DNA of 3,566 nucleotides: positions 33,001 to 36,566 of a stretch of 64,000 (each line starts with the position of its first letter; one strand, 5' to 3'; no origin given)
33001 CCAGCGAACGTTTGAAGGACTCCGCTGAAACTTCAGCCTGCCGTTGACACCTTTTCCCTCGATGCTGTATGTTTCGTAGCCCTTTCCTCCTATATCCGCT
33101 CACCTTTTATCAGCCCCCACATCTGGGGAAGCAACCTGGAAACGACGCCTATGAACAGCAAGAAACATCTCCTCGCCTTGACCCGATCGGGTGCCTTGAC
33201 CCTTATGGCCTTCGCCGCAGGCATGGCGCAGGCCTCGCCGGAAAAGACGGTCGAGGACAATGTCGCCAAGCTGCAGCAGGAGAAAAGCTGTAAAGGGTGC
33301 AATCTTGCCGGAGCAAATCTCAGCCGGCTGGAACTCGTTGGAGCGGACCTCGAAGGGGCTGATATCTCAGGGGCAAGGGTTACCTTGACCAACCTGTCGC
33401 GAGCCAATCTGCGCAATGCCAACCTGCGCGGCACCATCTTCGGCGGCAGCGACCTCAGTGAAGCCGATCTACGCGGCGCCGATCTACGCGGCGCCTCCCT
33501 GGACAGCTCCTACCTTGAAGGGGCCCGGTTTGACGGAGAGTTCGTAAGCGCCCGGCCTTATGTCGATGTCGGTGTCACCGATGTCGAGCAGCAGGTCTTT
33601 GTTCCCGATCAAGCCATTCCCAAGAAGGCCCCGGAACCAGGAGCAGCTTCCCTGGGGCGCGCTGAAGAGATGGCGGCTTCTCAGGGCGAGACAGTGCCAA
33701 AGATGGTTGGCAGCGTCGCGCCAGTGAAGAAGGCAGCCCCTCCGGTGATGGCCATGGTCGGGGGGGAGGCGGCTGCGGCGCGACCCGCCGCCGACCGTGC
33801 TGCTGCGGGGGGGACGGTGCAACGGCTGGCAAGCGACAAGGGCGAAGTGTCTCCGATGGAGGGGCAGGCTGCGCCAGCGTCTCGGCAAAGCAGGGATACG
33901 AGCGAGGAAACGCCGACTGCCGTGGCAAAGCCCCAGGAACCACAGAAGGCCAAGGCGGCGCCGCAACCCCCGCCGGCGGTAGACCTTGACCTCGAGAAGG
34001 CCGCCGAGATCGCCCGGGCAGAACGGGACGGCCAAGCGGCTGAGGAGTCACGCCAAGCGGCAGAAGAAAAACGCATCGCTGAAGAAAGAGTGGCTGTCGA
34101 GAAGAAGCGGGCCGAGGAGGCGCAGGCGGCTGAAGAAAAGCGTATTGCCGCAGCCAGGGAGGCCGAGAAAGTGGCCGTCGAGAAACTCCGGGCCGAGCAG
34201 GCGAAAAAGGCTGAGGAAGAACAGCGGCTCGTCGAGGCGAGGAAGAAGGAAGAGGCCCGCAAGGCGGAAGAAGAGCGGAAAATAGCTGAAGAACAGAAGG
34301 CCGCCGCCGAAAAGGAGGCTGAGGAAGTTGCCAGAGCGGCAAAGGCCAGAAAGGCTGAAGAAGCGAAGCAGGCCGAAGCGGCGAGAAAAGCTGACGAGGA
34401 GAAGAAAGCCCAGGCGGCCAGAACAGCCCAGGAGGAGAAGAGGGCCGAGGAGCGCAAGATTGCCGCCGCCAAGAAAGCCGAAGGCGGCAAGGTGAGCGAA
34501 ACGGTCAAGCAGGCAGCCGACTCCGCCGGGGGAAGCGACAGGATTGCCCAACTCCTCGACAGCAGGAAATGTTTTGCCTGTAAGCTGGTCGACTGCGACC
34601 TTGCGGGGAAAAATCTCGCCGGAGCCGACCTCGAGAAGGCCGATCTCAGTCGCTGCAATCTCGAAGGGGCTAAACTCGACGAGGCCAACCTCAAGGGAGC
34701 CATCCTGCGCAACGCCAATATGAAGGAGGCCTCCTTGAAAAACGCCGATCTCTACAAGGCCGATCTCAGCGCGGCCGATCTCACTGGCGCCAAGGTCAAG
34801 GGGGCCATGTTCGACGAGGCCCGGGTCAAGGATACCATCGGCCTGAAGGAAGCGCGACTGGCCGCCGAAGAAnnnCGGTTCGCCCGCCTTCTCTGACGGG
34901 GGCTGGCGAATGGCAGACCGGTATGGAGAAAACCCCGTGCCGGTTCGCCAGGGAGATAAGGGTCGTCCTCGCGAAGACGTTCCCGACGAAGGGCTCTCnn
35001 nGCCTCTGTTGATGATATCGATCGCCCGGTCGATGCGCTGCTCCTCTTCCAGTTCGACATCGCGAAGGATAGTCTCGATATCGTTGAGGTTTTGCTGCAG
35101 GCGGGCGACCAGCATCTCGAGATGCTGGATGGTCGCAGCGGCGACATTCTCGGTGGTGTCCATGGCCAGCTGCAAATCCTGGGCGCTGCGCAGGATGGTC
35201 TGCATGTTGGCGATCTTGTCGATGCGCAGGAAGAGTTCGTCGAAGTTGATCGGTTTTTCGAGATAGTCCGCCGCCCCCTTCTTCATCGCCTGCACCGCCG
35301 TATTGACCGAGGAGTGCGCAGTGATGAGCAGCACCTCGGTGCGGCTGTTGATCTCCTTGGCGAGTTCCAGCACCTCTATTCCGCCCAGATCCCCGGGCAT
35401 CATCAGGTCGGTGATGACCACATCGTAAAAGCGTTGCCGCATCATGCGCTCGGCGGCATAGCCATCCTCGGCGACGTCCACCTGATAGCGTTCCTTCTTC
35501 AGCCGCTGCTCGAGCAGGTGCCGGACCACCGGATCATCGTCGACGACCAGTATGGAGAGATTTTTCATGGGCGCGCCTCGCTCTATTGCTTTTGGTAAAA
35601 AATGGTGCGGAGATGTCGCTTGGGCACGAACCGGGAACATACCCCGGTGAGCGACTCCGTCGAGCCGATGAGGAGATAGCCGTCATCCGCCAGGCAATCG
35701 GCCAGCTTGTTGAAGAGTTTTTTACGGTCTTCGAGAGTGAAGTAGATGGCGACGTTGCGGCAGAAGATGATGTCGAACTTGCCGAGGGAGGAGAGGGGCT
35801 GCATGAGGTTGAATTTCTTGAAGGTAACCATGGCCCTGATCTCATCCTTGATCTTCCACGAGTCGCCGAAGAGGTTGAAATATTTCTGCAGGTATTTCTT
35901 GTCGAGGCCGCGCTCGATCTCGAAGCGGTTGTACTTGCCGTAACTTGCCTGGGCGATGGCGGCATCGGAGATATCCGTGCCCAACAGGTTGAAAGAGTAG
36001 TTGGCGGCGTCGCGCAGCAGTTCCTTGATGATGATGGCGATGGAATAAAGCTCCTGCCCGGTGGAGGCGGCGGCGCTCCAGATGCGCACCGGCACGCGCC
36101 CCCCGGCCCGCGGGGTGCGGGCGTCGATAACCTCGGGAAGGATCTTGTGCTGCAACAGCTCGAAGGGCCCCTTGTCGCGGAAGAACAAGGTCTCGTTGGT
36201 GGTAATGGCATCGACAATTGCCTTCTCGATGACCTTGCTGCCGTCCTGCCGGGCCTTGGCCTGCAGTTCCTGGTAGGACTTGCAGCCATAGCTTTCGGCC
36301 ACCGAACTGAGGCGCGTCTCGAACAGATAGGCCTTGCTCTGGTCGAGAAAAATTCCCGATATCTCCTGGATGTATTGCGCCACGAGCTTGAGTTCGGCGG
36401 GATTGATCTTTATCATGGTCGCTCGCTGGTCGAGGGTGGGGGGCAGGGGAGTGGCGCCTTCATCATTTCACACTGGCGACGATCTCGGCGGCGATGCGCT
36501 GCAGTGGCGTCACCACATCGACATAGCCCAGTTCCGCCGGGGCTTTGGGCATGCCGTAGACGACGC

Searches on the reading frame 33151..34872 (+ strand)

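Call 4: search_protein_families(library=pfam, proteins=[window:33151-34872:+], max_evalue=0.01)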
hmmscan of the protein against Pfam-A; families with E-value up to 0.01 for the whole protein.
window:33151-34872:+ (574 aa): 3 families
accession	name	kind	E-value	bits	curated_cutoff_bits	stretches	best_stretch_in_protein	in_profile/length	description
PF00805.28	Pentapeptide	-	1.4e-42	143.2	20.2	5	81-117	2-38/40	Pentapeptide repeats (8 copies)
PF13599.13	Pentapeptide_4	-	1.2e-17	64.1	38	2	477-552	1-76/78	Pentapeptide repeat region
PF13576.12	Pentapeptide_3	-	5.9e-15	55.7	27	1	93-130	2-41/48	Pentapeptide repeats (9 copies)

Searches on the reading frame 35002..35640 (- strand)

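Call 4: search_protein_families(library=pfam, proteins=[window:35002-35640:-], max_evalue=0.01)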
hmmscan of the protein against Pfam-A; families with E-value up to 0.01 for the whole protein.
window:35002-35640:- (213 aa): 2 families
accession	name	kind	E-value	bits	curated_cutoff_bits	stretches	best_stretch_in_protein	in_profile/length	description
PF00072.30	Response_reg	-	6.1e-30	104.1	30.2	1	30-140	1-110/111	Response regulator receiver domain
PF09660.15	DUF2397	-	0.0099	15.2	28.5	1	153-203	170-221/483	Protein of unknown function (DUF2397)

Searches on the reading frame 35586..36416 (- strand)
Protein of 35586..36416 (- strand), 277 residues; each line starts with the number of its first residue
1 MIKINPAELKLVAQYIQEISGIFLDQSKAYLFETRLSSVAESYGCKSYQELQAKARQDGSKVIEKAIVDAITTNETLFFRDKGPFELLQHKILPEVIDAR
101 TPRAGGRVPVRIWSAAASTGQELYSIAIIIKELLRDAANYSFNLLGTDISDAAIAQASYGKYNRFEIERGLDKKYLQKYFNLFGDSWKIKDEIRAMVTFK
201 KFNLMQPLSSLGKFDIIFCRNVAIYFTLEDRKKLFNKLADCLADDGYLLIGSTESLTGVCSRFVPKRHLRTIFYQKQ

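Call 4: search_protein_families(library=pfam, proteins=[window:35586-36416:-], max_evalue=0.01)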
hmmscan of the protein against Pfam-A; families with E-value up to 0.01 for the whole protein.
window:35586-36416:- (277 aa): 6 families
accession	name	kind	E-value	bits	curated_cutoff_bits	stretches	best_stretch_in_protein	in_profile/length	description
PF01739.24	CheR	-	2e-55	187.7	27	1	74-261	1-184/195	CheR methyltransferase, SAM binding domain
PF03705.20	CheR_N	-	1.2e-08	35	27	1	7-58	1-52/53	CheR methyltransferase, all-alpha domain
PF08242.18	Methyltransf_12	-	1.8e-06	29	30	1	199-248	53-98/98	Methyltransferase domain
PF08241.18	Methyltransf_11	-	3.2e-05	24.9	21.2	1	197-250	44-95/95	Methyltransferase domain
PF13489.12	Methyltransf_23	-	0.00014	22.1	27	1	140-250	43-116/164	Methyltransferase domain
PF13649.12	Methyltransf_25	-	0.00022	22.3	27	0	197-246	48-97/97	Methyltransferase domain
